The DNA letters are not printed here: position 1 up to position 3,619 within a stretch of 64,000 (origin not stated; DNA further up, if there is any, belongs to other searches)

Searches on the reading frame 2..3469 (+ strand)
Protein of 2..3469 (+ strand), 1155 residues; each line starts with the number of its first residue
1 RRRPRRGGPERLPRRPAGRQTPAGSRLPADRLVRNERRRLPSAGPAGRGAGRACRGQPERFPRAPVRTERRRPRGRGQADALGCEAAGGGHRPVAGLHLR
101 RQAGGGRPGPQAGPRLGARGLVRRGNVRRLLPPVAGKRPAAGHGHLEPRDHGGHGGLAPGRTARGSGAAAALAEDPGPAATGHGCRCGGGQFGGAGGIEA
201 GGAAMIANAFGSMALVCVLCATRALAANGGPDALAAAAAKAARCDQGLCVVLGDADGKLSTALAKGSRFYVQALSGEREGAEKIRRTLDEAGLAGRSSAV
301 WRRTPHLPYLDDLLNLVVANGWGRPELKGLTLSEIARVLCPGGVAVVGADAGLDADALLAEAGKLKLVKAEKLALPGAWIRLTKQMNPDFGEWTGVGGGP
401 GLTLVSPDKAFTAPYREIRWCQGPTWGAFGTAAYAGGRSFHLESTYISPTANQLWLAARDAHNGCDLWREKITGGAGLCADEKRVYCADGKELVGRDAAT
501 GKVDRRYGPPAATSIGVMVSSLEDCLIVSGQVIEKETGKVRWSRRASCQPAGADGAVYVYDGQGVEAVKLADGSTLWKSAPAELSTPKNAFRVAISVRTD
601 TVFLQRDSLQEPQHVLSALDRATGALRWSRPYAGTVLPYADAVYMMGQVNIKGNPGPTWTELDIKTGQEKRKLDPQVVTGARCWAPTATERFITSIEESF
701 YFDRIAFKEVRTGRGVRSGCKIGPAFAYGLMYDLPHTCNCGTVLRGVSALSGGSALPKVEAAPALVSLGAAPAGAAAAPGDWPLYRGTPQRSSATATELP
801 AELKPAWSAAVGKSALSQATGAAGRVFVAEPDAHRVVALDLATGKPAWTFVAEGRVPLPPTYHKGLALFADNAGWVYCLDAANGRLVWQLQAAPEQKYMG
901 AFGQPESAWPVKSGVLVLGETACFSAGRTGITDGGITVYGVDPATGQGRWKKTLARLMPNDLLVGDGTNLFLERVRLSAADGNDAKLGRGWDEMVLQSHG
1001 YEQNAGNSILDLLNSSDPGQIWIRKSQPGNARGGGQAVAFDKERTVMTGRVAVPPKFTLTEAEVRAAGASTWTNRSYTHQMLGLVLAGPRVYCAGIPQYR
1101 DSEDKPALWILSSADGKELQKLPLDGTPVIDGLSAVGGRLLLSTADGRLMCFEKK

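Call 17: search_protein_families(library=pfam, proteins=[window:2-3469:+], max_evalue=0.001)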
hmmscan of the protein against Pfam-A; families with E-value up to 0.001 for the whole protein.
window:2-3469:+ (1155 aa): 2 families
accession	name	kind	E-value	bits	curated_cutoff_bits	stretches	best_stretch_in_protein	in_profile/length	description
PF13360.13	PQQ_2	-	1.4e-29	103.9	27.6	2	806-956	16-148/233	Outer membrane protein assembly factor BamB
PF13570.13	Beta-prop_ACSF4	-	4.7e-06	26.6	133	1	824-892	20-89/329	Beta-alanine-activating enzyme, beta-propeller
